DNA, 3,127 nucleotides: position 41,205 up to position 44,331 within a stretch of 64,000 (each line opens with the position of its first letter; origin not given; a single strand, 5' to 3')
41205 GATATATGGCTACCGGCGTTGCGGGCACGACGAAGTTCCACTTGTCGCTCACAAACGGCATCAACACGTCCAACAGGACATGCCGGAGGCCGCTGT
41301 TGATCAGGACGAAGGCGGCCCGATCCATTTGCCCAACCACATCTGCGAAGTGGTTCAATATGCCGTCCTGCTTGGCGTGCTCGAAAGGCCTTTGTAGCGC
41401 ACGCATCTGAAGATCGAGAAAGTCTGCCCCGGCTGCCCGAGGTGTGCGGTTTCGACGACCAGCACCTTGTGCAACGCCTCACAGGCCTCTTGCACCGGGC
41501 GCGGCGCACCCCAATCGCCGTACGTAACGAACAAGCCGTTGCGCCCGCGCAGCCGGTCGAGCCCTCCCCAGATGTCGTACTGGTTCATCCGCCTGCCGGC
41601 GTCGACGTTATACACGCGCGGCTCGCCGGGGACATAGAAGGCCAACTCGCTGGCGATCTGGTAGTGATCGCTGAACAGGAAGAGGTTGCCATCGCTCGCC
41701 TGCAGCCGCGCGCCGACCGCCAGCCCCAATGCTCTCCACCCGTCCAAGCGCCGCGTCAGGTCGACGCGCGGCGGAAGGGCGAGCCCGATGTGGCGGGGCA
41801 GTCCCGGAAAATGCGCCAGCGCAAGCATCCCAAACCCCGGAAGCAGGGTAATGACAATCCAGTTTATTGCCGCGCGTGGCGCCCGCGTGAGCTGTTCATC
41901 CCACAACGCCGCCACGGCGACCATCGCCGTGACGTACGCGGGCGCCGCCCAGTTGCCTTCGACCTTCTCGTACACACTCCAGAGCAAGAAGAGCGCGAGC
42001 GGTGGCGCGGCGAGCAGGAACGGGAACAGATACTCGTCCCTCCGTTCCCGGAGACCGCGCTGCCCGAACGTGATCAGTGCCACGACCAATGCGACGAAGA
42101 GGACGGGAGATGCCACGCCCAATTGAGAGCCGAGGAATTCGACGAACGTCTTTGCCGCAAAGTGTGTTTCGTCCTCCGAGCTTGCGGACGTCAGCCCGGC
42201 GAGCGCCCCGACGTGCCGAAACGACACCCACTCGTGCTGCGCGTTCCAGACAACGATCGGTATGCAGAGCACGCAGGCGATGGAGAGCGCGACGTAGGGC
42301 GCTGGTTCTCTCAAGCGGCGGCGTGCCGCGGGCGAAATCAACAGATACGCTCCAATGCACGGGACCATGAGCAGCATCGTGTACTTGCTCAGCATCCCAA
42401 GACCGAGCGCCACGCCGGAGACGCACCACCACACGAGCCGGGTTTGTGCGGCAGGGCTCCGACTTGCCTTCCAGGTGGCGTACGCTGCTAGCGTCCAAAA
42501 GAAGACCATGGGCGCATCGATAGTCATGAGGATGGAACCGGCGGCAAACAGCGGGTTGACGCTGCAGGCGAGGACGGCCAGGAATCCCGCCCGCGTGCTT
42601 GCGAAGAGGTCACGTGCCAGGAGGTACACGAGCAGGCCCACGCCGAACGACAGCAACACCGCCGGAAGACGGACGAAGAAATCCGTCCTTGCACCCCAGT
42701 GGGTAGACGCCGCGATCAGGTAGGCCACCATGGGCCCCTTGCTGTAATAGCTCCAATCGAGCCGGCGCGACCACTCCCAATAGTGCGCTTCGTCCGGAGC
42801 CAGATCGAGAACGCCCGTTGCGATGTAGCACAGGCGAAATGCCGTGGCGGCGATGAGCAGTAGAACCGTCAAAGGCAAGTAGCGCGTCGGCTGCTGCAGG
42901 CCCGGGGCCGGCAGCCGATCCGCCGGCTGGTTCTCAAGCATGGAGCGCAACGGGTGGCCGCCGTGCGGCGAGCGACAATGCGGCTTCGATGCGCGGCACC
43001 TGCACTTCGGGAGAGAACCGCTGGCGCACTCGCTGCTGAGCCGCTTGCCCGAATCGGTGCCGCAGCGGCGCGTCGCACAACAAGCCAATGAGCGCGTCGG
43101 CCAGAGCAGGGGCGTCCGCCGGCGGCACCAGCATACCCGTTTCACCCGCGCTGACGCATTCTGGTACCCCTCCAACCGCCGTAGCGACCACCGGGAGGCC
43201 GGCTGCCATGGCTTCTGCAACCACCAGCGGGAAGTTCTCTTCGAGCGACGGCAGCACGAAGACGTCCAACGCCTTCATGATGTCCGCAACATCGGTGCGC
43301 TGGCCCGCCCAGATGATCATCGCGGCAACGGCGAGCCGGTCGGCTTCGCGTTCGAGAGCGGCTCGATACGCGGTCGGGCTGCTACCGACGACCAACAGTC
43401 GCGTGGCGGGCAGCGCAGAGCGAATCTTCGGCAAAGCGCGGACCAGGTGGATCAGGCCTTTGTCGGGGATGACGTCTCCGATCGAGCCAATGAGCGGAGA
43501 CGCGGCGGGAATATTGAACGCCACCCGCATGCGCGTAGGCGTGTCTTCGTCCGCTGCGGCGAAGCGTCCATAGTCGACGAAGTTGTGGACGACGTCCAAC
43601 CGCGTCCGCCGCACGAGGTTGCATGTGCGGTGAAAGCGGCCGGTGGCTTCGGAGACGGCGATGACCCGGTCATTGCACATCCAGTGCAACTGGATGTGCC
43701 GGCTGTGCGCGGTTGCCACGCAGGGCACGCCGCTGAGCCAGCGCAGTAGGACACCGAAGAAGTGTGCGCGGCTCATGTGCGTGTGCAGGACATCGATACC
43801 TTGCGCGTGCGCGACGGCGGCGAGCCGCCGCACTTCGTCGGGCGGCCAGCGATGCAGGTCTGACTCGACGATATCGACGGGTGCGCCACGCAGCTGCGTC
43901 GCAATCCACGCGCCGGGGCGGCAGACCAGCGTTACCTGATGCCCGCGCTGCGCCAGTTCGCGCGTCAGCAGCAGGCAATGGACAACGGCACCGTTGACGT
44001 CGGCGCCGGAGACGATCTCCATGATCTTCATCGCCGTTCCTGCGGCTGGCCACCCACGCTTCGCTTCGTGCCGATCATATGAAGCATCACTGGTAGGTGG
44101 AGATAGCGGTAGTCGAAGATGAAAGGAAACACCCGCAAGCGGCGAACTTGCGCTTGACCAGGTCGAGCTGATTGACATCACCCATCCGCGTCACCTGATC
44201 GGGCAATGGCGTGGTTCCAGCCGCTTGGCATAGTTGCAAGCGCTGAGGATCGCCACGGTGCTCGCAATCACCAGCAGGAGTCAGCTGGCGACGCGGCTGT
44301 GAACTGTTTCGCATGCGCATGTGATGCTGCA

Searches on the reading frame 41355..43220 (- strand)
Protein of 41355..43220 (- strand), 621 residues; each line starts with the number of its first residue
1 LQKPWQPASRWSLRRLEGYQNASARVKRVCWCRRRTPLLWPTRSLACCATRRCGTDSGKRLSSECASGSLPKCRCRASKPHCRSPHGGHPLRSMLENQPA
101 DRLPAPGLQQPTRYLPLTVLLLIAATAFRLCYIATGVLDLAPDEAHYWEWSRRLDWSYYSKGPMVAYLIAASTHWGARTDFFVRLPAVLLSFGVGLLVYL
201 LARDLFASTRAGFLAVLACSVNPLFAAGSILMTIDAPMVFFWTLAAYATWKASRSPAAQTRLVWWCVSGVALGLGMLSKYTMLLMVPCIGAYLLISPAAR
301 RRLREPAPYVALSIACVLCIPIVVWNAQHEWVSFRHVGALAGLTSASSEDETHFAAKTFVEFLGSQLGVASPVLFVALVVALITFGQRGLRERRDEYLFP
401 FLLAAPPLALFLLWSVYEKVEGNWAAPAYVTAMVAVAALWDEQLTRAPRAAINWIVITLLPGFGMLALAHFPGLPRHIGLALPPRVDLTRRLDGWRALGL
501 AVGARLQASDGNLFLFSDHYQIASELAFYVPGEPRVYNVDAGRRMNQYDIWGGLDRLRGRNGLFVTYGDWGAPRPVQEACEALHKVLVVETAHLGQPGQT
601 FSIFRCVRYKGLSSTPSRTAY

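Call 73: search_protein_families(library=pfam, proteins=[window:41355-43220:-], max_evalue=0.0001)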
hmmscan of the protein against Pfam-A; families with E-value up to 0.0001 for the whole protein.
window:41355-43220:- (621 aa): 2 families
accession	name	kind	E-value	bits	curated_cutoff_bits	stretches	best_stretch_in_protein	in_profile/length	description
PF13231.12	PMT_2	-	1.5e-33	116.7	26.1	1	161-325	2-160/160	Dolichyl-phosphate-mannose-protein mannosyltransferase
PF02366.24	PMT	-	1.1e-15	58.4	22.7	1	176-336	78-243/245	Dolichyl-phosphate-mannose-protein mannosyltransferase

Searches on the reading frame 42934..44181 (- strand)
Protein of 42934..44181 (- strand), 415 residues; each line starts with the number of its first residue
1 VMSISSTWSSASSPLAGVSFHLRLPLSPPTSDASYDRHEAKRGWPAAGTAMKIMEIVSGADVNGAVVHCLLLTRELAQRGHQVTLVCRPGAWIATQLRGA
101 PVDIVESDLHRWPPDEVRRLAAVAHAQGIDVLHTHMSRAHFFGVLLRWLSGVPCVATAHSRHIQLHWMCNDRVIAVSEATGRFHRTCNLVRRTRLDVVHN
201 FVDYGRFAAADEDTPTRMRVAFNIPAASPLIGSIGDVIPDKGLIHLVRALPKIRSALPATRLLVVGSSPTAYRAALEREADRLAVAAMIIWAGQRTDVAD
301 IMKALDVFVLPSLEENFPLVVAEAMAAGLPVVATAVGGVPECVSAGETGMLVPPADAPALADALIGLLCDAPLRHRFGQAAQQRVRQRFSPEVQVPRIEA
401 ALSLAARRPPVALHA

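Call 73: search_protein_families(library=pfam, proteins=[window:42934-44181:-], max_evalue=0.0001)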
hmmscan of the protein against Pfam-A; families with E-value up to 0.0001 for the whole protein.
window:42934-44181:- (415 aa): 6 families
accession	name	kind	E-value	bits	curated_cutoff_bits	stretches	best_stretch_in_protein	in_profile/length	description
PF13692.12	Glyco_trans_1_4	-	8.3e-38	130.3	27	1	229-370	2-142/142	Glycosyl transferases group 1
PF00534.26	Glycos_transf_1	-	1e-36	126.5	26.4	1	219-384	6-172/172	Glycosyl transferases group 1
PF13439.12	Glyco_transf_4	-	2.2e-21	77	28.5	1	62-204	1-168/170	Glycosyltransferase Family 4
PF13579.12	Glyco_trans_4_4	-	1.3e-12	48.8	29.7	1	63-200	1-157/158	Glycosyl transferase 4-like domain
PF20706.3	GT4-conflict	-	8.6e-10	38.6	26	1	238-344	209-321/385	Family 4 Glycosyltransferase in conflict systems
PF13524.12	Glyco_trans_1_2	-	1.6e-05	25.3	25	1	297-394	39-138/144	Glycosyl transferase-like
